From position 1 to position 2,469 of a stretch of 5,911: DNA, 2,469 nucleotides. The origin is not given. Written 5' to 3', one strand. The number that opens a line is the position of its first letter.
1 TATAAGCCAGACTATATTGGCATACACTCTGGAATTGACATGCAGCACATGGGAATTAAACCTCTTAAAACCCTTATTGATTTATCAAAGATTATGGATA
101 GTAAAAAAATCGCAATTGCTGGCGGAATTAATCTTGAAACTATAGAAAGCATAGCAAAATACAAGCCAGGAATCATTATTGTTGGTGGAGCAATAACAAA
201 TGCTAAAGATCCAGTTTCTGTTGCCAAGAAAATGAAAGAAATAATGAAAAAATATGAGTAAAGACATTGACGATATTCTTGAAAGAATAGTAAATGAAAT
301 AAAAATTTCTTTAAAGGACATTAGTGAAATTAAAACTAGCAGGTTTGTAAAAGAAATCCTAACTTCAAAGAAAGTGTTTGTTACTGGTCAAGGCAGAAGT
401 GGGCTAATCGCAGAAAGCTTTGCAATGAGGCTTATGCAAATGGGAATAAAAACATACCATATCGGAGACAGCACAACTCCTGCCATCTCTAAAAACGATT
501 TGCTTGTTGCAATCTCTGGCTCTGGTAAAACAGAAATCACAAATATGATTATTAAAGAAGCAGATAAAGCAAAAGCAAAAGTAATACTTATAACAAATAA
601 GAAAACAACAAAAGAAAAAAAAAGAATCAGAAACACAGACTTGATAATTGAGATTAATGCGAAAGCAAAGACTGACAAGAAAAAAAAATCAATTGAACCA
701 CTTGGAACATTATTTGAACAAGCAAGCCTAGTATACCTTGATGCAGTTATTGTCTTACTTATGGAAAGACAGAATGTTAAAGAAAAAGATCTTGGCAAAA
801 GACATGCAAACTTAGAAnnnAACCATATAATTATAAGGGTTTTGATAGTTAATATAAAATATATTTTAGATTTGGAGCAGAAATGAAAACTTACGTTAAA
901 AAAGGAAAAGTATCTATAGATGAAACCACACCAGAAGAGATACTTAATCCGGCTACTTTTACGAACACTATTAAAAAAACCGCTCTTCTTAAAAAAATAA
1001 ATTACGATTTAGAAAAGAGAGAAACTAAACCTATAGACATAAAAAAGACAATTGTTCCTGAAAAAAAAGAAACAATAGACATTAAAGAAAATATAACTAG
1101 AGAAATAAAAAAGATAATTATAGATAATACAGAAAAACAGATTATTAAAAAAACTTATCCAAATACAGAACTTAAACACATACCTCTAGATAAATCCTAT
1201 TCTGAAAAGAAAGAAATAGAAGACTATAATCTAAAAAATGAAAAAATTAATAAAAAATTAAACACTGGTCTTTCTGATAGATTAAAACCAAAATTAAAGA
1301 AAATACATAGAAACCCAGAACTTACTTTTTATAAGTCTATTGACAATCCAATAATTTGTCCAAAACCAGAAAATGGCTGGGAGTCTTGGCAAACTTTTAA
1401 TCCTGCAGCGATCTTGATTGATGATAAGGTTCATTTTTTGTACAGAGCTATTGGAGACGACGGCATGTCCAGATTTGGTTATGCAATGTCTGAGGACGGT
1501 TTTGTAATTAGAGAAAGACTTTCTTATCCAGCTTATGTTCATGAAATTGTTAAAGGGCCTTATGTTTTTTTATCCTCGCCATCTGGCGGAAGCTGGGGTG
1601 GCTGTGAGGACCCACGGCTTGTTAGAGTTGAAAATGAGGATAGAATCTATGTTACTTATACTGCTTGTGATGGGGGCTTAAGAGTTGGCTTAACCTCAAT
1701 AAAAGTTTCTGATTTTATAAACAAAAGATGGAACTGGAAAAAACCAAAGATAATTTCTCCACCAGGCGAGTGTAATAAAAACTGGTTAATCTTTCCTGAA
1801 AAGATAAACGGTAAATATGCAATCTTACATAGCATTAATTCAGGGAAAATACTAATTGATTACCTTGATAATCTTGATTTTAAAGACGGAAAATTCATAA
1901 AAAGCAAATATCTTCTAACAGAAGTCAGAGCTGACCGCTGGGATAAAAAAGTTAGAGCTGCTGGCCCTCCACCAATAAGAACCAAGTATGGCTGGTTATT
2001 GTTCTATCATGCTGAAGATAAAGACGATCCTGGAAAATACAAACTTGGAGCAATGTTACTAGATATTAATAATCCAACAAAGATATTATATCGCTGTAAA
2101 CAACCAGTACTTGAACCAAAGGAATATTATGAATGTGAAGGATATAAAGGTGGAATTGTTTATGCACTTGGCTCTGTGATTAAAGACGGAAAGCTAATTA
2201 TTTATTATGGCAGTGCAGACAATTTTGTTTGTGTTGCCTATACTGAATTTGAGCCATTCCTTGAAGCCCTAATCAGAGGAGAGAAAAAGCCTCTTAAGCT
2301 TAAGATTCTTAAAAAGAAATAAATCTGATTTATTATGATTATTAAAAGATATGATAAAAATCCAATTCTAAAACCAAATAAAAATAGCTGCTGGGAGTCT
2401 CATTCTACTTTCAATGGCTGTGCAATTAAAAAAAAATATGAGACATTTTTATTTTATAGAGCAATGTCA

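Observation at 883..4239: Three GH130 modules in two adjacent genes, including a covalent two-module fusion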

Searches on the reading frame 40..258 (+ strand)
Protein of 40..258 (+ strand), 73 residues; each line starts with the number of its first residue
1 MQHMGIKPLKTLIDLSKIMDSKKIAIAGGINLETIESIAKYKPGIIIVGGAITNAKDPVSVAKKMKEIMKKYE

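Call 3: search_protein_families(library=pfam, proteins=[window:40-258:+], max_evalue=0.01)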
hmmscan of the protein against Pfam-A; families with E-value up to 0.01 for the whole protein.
window:40-258:+ (73 aa): 2 families
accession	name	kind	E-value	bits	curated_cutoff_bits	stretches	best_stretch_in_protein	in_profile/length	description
PF00215.30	OMPdecase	-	2.3e-07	31.4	27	1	13-65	169-221/221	Orotidine 5'-phosphate decarboxylase / HUMPS family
PF04476.19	4HFCP_synth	-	0.00051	20.3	22.4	1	2-57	160-214/228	4-HFC-P synthase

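Call 4: search_protein_families(library=ncbifam, proteins=[window:40-258:+], max_evalue=0.01)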
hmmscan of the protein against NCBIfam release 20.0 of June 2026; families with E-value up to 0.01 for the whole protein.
window:40-258:+ (73 aa): 16 families
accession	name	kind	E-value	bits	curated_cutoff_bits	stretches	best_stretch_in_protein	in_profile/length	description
TIGR03128.2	RuMP_HxlA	equivalog_domain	3.1e-17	63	200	1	1-69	137-205/205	3-hexulose-6-phosphate synthase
NF041755.1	RuMP_HxlAB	equivalog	2.5e-14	53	500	1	1-70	142-211/391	bifunctional 3-hexulose-6-phosphate synthase/6-phospho-3-hexuloisomerase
NF009833.0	PRK13307.1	equivalog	4.2e-09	35.8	274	1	14-70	324-380/392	bifunctional 5,6,7,8-tetrahydromethanopterin hydro-lyase/3-hexulose-6-phosphate synthase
NF005442.0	PRK07028.1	equivalog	6e-09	35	593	1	2-71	144-212/430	bifunctional hexulose-6-phosphate synthase/ribonuclease regulator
NF009832.1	PRK13306.1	subfamily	6.9e-06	25.7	250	1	22-72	163-213/215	3-dehydro-L-gulonate-6-phosphate decarboxylase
NF005819.0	PRK07695.1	equivalog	0.00018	21.2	251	1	10-72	139-200/205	thiazole tautomerase TenI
NF002302.0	PRK01222.2-2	equivalog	0.00021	21.6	172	1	20-69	135-187/193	phosphoribosylanthranilate isomerase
NF002301.0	PRK01222.2-1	equivalog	0.00037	20.1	232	1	21-71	160-211/217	phosphoribosylanthranilate isomerase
NF002575.0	PRK02227.1-3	equivalog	0.001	18.9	304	1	2-64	162-223/233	(5-formylfuran-3-yl)methyl phosphate synthase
TIGR01163.1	rpe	equivalog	0.0011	18.4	212.6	1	6-66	153-211/211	ribulose-phosphate 3-epimerase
NF000736.0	PRK00043.2-3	equivalog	0.0013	18.2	227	1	24-69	160-205/207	thiamine phosphate synthase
NF002727.0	PRK02615.1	equivalog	0.0019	17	335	1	15-71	291-346/349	thiamine phosphate synthase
NF002904.0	PRK03512.1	equivalog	0.0024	17.4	231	1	6-70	146-207/211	thiamine phosphate synthase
TIGR00693.1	thiE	equivalog_domain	0.0041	16.4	145.1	1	19-64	151-196/197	thiamine phosphate synthase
NF004076.0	PRK05581.1-4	subfamily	0.0046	16.2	165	1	14-66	163-216/221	ribulose-phosphate 3-epimerase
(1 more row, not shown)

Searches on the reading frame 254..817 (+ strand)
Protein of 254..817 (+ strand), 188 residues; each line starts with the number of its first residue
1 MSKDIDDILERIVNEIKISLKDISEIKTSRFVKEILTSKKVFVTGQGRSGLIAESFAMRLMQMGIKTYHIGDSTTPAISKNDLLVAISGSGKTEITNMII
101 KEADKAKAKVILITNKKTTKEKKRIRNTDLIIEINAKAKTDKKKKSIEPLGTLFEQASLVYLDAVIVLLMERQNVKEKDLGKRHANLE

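Call 3: search_protein_families(library=pfam, proteins=[window:254-817:+], max_evalue=0.01)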
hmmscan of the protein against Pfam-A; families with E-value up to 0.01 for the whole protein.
window:254-817:+ (188 aa): 4 families
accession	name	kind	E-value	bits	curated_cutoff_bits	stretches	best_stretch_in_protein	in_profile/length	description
PF01380.27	SIS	-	1.6e-15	57.5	25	1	35-140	2-110/131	SIS domain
PF13580.11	SIS_2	-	1.4e-07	32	27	1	78-114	101-137/138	SIS domain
PF13401.12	AAA_22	-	0.00027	21.7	27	1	83-168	9-89/130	AAA domain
PF13245.12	AAA_19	-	0.002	18.8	25.1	1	80-150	12-77/134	AAA domain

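Call 4: search_protein_families(library=ncbifam, proteins=[window:254-817:+], max_evalue=0.01)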
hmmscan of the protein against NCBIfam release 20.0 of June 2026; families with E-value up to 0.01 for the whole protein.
window:254-817:+ (188 aa): 25 families
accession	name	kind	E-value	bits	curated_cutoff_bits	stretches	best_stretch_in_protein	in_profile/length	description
TIGR03127.2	RuMP_HxlB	equivalog_domain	2.8e-55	187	160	1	10-188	2-178/178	6-phospho-3-hexuloisomerase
NF041755.1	RuMP_HxlAB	equivalog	2.4e-42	145.3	500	1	9-188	217-391/391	bifunctional 3-hexulose-6-phosphate synthase/6-phospho-3-hexuloisomerase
NF008590.0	PRK11557.1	equivalog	7.6e-14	51.8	355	1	15-117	109-216/282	MurR/RpiR family transcriptional regulator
NF010701.0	PRK14101.1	equivalog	1e-08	33.9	920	1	32-123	462-558/638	bifunctional transcriptional regulator/glucokinase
TIGR00393.1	kpsF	subfamily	2.9e-08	33.6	203.7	1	40-184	2-144/268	KpsF/GutQ family sugar-phosphate isomerase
NF040776.2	AlsR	equivalog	7.4e-08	31.7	400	1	19-134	112-227/279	transcriptional repressor AlsR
NF008458.0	PRK11337.1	equivalog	1.6e-07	30.6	378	1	19-119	124-227/293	MurR/RpiR family transcriptional regulator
NF006423.0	PRK08674.1-2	equivalog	1.6e-07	30.5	254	1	34-127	23-119/317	bifunctional phosphoglucose/phosphomannose isomerase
TIGR02128.1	G6PI_arch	equivalog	1.8e-06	27.1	213.9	1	30-116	13-102/308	bifunctional phosphoglucose/phosphomannose isomerase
NF008141.0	PRK10892.1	equivalog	2.9e-06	26.8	505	1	34-184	44-193/328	arabinose-5-phosphate isomerase KdsD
NF001484.0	PRK00331.1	subfamily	6.1e-06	24.9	381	1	1-122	254-375/601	isomerizing glutamine--fructose-6-phosphate transaminase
NF006422.0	PRK08674.1-1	subfamily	1.8e-05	24.3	317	1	32-115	20-99/302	bifunctional phosphoglucose/phosphomannose isomerase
NF012026.0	PRK15482.1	equivalog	4e-05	23.3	408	1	30-117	127-219/285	HTH-type transcriptional regulator MurR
NF003915.0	PRK05441.1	subfamily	0.00012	21.2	168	1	77-123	128-174/300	N-acetylmuramic acid 6-phosphate etherase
NF008581.0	PRK11543.1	equivalog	0.00013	21.1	481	1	38-184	42-186/321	arabinose-5-phosphate isomerase GutQ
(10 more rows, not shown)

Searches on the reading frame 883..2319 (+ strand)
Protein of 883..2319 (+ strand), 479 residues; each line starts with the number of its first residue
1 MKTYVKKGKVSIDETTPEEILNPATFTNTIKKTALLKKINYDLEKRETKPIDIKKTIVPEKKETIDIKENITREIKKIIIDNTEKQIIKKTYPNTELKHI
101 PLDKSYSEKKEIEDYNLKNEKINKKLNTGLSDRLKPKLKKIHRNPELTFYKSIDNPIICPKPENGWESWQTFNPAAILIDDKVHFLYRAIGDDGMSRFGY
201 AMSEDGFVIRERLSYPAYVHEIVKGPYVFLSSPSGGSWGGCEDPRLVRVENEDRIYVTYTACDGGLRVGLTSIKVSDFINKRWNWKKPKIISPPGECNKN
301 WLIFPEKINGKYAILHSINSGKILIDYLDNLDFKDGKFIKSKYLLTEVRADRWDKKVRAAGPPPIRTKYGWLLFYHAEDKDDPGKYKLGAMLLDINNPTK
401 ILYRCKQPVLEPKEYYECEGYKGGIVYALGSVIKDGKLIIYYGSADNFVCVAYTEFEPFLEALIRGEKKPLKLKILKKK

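Call 3: search_protein_families(library=pfam, proteins=[window:883-2319:+], max_evalue=0.01)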
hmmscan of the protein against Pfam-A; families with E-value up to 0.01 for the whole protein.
window:883-2319:+ (479 aa): 1 family
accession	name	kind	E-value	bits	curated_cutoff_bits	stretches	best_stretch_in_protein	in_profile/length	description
PF04041.19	Glyco_hydro_130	-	9.3e-38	130.4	26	1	168-461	32-316/320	beta-1,4-mannooligosaccharide phosphorylase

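Call 4: search_protein_families(library=ncbifam, proteins=[window:883-2319:+], max_evalue=0.01)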
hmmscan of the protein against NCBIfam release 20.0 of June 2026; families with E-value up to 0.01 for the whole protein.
window:883-2319:+ (479 aa): 3 families
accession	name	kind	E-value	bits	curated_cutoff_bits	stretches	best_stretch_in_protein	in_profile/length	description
NF052550.1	BManbPhaseBMBP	equivalog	1.1e-52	179.2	450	1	153-455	8-290/296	beta-1,2-mannobiose phosphorylase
NF050092.1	BtaManbiosPhlase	equivalog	1.6e-41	142.4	550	1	239-462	137-349/351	BtaManbiosPhlase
NF058598.1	BetMansidBT3780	equivalog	1.3e-30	106.8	550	2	306-454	205-362/366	beta-1,2-mannosidase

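Call 6: search_solved_structures(query=window:883-2319:+, max_evalue=0.001, show_alignments=1)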
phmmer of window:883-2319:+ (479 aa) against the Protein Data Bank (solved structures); distinct sequences matched with E-value up to 0.001: 18.
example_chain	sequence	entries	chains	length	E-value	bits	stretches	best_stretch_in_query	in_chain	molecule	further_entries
9fj8_A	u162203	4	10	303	4.1e-43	151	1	153-457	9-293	1,2-beta-oligomannan phosphorylase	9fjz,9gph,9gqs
7fip_A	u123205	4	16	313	7e-35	123.9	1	154-457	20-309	Beta-1,2-mannobiose phosphorylase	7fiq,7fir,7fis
9erh_A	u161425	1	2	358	8.5e-29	103.8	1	240-461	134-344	Uhgb_MS mannoside synthase from an unknown human gut bacterium in complex with 1,2-beta-ma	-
9erg_A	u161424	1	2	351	8.7e-29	103.7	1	240-461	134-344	Uhgb_MS mannoside synthase from an unknown human gut bacterium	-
9eqq_A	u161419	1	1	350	8.9e-29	103.7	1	240-461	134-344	Uhgb_MS mannoside synthase from an unknown human gut bacterium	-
5b0p_A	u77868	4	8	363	4.5e-27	98.1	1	239-450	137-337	Lin0857 protein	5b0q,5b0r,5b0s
1vkd_A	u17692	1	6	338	5.5e-26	94.5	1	242-461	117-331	conserved hypothetical protein TM1225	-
4onz_A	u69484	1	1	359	1.9e-25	92.7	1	158-454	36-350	putative glycoside hydrolase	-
5ayd_A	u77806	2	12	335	8.7e-24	87.3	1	235-459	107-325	Beta-1,4-mannooligosaccharide phosphorylase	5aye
3taw_A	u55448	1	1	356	9.3e-24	87.2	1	151-455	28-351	Hypothetical glycoside hydrolase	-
3r67_A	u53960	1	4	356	5.3e-21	78.1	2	322-459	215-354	putative Glycosidase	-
4udk_E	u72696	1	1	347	2.3e-19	72.7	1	233-457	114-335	UHGB_MP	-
4udg_A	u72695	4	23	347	2.3e-19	72.7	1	233-457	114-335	UHGB_MP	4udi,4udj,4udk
5a7v_B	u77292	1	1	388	2.5e-19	72.5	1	156-452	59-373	PUTATIVE GLYCOSIDASE PH117-RELATED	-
5a7v_A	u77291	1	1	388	2.5e-19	72.5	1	156-452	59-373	PUTATIVE GLYCOSIDASE PH117-RELATED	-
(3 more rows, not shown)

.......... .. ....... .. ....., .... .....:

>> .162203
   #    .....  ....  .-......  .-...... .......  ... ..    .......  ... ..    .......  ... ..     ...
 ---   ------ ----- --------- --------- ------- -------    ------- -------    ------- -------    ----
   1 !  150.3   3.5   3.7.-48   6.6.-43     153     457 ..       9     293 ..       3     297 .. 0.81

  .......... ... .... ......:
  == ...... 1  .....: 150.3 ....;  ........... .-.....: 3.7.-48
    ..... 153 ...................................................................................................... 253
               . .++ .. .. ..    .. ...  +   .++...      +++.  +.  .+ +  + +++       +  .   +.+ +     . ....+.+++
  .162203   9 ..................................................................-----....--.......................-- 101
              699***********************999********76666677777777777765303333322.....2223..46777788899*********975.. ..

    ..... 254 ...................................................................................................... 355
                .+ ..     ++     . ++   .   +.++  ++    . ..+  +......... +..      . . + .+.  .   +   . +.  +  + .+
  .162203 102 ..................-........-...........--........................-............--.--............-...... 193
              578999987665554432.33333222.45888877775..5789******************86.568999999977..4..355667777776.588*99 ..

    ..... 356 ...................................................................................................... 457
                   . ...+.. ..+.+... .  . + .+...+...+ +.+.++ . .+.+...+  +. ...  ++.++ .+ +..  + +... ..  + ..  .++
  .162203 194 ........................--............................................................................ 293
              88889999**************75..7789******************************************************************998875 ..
